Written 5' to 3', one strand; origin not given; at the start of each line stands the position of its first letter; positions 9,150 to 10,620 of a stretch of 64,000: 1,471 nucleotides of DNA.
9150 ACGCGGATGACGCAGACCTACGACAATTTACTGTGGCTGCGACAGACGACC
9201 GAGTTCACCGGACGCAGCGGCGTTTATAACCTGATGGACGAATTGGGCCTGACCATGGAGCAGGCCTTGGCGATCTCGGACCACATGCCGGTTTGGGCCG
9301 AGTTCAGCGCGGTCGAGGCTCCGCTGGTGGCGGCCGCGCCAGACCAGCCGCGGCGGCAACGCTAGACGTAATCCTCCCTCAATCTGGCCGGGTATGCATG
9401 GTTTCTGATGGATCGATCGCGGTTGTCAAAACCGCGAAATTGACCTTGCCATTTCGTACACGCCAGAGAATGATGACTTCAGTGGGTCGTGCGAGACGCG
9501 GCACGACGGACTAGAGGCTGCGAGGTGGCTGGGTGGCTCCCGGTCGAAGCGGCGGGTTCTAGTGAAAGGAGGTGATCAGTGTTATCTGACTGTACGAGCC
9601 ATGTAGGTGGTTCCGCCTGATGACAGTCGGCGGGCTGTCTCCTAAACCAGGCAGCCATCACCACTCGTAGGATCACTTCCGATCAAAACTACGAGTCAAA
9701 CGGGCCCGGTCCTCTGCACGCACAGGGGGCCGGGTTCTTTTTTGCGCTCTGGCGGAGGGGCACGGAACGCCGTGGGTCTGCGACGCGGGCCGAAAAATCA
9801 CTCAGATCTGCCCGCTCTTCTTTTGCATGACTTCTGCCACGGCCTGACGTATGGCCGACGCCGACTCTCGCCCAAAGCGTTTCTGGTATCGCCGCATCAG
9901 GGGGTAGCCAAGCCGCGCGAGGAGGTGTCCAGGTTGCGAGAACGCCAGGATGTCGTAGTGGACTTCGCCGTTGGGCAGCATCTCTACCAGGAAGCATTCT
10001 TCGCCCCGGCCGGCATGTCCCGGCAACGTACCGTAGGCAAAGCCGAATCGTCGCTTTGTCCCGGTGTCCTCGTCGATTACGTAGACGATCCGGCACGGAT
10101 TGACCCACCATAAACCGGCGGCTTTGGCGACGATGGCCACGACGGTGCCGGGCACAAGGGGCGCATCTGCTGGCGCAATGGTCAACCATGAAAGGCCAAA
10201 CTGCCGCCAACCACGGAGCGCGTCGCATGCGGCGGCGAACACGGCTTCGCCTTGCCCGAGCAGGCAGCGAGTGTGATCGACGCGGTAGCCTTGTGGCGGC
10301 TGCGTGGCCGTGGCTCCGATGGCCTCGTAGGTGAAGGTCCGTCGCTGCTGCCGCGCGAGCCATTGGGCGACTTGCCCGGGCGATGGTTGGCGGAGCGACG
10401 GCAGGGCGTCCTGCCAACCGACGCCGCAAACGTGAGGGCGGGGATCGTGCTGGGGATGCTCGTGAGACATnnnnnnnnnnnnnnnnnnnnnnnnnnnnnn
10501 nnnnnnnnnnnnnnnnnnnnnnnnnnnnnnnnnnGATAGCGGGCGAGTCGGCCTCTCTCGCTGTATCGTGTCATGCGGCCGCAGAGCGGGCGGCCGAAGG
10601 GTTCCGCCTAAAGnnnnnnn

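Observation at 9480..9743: Orphan structured transcript with a 13-nt perfect SD, an anti-SD mimic, a 13-codon ORF and a clean terminator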

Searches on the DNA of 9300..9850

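Call 4: search_rna_families(source=window, start=9300, end=9850, threshold=evalue, max_evalue=10, show_alignments=3)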
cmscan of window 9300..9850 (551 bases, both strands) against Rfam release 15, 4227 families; matches with E-value up to 10: 4.
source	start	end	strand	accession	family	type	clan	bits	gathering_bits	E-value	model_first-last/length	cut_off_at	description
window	9686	9782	+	RF02683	NiCo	Cis-reg; riboswitch;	CL00122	16.5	37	0.73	1-96/96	no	NiCo (Nickel/Cobalt) riboswitch aptamer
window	9556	9658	+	RF01867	CC2171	Gene; sRNA;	-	15.7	75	0.46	1-159/159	no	caulobacter sRNA CC2171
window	9323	9367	+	RF03015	Transposase-2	Gene; sRNA;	-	12.8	42.7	7.4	11-65/69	no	Transposase-2 RNA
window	9636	9743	+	RF02278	Betaproteobacteria_toxic_sRNA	Gene; sRNA;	-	12.6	50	9.9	1-64/64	no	Betaproteobacteria toxic small RNA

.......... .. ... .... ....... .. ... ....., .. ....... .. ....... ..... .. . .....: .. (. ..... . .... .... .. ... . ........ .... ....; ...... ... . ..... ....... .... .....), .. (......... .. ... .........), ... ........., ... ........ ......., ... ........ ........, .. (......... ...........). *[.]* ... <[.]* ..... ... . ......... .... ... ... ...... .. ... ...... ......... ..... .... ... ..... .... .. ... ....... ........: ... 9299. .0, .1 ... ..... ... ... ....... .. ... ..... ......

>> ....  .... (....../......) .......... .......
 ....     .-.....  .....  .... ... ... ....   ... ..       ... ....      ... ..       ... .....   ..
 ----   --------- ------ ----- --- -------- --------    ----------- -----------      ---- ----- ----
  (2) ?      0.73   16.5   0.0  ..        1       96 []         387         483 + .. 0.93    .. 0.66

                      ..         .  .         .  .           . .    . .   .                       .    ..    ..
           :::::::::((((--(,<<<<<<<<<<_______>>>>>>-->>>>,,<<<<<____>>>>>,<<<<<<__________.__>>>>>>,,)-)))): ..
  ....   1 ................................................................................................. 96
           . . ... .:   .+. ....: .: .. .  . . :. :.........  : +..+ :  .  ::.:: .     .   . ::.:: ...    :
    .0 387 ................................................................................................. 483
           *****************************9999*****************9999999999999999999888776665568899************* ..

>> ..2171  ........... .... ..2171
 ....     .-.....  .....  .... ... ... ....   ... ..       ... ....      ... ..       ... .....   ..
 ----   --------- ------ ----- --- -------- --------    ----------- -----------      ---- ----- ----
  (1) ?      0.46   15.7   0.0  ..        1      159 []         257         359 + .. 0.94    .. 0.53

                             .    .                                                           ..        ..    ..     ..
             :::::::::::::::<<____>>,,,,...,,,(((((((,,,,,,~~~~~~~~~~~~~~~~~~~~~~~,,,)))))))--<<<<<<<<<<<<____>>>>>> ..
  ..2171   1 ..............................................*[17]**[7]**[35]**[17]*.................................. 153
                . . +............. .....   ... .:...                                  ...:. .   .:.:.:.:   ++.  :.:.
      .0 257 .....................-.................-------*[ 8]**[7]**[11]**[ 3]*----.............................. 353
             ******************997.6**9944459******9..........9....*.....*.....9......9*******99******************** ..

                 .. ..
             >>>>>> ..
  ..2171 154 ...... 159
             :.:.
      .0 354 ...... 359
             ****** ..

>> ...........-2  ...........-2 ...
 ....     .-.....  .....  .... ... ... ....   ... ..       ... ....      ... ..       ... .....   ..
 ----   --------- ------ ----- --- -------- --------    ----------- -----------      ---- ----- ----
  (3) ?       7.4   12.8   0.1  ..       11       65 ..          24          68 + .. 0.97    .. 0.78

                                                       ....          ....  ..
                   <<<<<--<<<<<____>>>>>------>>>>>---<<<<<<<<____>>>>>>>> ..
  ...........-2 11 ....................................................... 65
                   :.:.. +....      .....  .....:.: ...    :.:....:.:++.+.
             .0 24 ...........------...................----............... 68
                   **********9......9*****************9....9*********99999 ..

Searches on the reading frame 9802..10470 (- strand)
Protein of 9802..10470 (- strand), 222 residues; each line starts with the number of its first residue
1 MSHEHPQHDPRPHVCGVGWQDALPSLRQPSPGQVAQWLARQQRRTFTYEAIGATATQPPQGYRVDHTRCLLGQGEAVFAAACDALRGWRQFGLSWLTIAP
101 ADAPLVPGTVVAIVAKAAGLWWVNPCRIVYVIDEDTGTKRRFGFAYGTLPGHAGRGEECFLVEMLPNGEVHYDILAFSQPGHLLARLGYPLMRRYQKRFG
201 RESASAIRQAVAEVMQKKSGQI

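Call 11: find_encoding_contigs(protein=window:9802-10470:-, flank=3000, max_places=6)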
Protein window:9802-10470:- (222 aa): 1 contig read that carries it; 1 place shown.
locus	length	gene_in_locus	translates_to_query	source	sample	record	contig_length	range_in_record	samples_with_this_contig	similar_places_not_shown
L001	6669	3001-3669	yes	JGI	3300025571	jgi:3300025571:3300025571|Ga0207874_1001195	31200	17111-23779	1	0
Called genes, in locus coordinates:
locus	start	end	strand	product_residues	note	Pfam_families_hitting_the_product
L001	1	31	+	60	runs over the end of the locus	-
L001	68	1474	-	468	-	PF01425:Amidase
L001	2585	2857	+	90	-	-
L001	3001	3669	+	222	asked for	PF09348:DUF1990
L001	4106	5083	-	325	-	PF03372:Exo_endo_phos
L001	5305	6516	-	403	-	PF00990:GGDEF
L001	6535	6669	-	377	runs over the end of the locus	PF13487:HD_5 (weak), PF01966:HD, PF13487:HD_5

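Call 12: find_homologous_proteins(query=window:9802-10470:-)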
Query window:9802-10470:- (222 aa): 6233 proteins with E <= 0.001 among 6820 candidates; the best 120 are listed.
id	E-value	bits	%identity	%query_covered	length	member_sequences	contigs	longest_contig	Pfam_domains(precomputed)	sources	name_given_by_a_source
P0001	7.8e-149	512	99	100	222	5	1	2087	PF09348.16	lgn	-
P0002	5.8e-95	335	70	99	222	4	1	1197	PF09348.16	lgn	-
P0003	8.7e-95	335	70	99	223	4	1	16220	PF09348.16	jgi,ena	-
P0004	9.2e-89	315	72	86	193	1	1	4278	PF09348.16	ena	-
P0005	1.4e-81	292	65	88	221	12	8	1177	PF09348.16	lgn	-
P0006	8.5e-76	273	65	84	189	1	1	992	PF09348.16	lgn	-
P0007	1.1e-73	266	58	91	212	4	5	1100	PF09348.16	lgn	-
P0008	2.4e-71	258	63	84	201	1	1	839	PF09348.16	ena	-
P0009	1.7e-68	249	60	87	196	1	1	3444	PF09348.16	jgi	jgi:uncharacterized protein (UPF0548 family)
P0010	1.7e-68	249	62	85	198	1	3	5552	PF09348.16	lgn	-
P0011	5.4e-68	247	59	87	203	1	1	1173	PF09348.16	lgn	-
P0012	5.8e-68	247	61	87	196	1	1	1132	PF09348.16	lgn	-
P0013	9.2e-68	246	61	84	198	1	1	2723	PF09348.16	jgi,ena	-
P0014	1.2e-67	246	63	85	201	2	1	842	PF09348.16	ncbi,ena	-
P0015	1.8e-67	245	61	85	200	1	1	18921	PF09348.16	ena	-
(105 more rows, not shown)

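Call 13: find_encoding_contigs(protein=P0003, flank=4000, max_places=4)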
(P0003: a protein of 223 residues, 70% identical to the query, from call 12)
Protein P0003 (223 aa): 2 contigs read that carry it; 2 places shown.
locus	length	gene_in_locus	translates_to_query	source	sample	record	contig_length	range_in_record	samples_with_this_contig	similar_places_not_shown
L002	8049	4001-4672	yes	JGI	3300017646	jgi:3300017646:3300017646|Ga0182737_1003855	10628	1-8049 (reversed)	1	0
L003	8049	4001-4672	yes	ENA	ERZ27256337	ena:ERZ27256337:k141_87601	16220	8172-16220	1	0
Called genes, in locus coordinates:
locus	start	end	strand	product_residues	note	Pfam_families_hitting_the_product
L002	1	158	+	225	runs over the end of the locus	PF01656:CbiA, PF13500:AAA_26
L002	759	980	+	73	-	-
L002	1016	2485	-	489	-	PF01425:Amidase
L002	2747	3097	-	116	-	-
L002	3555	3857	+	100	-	-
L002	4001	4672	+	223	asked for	PF09348:DUF1990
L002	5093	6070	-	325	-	PF03372:Exo_endo_phos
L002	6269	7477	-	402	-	PF00990:GGDEF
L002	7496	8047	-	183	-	?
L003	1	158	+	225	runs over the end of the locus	PF01656:CbiA, PF13500:AAA_26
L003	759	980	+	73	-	-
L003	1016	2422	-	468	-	PF01425:Amidase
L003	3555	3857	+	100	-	-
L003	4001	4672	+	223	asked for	PF09348:DUF1990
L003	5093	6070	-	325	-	PF03372:Exo_endo_phos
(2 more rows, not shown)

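Call 14: find_encoding_contigs(protein=P0004, flank=4000, max_places=4)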
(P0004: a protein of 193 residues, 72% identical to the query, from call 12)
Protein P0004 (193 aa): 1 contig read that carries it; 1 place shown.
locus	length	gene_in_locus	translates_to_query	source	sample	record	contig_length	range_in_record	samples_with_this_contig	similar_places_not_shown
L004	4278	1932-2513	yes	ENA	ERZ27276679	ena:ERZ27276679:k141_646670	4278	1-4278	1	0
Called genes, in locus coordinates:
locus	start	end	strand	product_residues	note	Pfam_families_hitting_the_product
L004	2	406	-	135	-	?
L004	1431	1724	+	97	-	-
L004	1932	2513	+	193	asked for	PF09348:DUF1990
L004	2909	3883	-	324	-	PF03372:Exo_endo_phos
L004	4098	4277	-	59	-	?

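Call 15: find_encoding_contigs(protein=P0001, flank=4000, max_places=4)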
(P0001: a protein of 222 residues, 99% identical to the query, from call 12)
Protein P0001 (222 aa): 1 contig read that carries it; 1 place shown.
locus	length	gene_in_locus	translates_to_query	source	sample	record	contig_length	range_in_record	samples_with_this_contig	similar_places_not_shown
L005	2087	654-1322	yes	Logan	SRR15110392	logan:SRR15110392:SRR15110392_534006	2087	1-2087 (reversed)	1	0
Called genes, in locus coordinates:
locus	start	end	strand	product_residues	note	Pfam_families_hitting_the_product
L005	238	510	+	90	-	-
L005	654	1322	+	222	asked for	PF09348:DUF1990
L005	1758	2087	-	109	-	?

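Call 40: find_encoding_contigs(protein=P0002, flank=1500, max_places=5)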
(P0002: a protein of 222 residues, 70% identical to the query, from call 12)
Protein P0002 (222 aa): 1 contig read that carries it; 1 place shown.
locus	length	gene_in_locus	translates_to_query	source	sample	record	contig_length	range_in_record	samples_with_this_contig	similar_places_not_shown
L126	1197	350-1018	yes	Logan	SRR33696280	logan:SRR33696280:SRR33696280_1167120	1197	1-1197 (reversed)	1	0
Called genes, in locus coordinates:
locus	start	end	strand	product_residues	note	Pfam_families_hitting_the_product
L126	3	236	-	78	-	?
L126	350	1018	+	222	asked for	PF09348:DUF1990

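Call 41: find_encoding_contigs(protein=P0005, flank=1500, max_places=8)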
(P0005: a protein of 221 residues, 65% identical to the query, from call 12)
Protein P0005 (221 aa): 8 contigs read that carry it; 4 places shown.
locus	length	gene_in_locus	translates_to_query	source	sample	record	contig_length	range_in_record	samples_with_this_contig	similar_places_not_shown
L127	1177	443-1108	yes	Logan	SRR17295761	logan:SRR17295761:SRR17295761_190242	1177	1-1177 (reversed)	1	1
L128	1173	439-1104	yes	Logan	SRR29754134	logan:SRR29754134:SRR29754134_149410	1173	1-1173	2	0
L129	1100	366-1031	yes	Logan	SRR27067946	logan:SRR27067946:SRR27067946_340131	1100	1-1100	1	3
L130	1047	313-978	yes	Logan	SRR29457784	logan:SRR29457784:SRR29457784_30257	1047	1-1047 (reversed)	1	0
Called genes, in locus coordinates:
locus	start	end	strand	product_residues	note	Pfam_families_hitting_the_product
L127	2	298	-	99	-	?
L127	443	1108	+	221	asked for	PF09348:DUF1990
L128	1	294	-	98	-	?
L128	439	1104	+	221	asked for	PF09348:DUF1990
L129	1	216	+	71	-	?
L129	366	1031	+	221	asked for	PF09348:DUF1990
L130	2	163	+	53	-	?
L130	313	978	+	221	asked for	PF09348:DUF1990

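Call 42: find_encoding_contigs(protein=P0010, flank=2500, max_places=5)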
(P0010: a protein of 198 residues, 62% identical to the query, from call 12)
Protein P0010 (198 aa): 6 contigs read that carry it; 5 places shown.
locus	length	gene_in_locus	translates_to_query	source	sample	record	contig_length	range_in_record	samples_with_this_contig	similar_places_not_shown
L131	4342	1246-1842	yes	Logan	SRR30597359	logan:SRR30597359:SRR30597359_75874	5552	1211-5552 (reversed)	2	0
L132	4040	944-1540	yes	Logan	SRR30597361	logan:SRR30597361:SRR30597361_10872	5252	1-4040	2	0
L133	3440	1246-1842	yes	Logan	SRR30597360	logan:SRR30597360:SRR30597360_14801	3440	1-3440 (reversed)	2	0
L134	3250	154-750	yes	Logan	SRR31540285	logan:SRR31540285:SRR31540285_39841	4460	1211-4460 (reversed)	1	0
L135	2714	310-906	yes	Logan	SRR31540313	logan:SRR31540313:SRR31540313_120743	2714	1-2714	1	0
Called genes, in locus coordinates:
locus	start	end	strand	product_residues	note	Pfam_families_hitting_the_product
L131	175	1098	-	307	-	PF01370:Epimerase, PF05368:NmrA, PF13460:NAD_binding_10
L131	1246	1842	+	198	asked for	PF09348:DUF1990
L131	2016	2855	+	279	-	-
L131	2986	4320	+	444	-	PF00884:Sulfatase, PF01663:Phosphodiest (faint)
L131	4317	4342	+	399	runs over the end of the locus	-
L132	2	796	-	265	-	?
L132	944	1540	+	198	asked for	PF09348:DUF1990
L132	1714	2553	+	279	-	-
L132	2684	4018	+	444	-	PF00884:Sulfatase, PF01663:Phosphodiest (faint)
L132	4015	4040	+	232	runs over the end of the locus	-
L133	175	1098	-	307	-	PF01370:Epimerase, PF05368:NmrA, PF13460:NAD_binding_10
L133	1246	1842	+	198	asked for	PF09348:DUF1990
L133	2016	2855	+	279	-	-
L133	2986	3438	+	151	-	?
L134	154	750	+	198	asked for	PF09348:DUF1990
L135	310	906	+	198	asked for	PF09348:DUF1990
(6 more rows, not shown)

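Call 43: find_encoding_contigs(protein=P0009, flank=2500, max_places=5)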
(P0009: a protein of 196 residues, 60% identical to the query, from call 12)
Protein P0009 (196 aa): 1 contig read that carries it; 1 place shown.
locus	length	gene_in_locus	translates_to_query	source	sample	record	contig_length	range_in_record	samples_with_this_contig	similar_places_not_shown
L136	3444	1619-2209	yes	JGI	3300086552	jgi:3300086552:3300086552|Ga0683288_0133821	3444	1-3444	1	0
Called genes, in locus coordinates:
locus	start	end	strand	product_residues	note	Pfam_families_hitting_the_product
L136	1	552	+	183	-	PF01261:AP_endonuc_2, PF03851:UvdE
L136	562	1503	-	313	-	PF01073:3Beta_HSD (weak), PF01370:Epimerase, PF05368:NmrA, PF13460:NAD_binding_10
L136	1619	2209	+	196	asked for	PF09348:DUF1990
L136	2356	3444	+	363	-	?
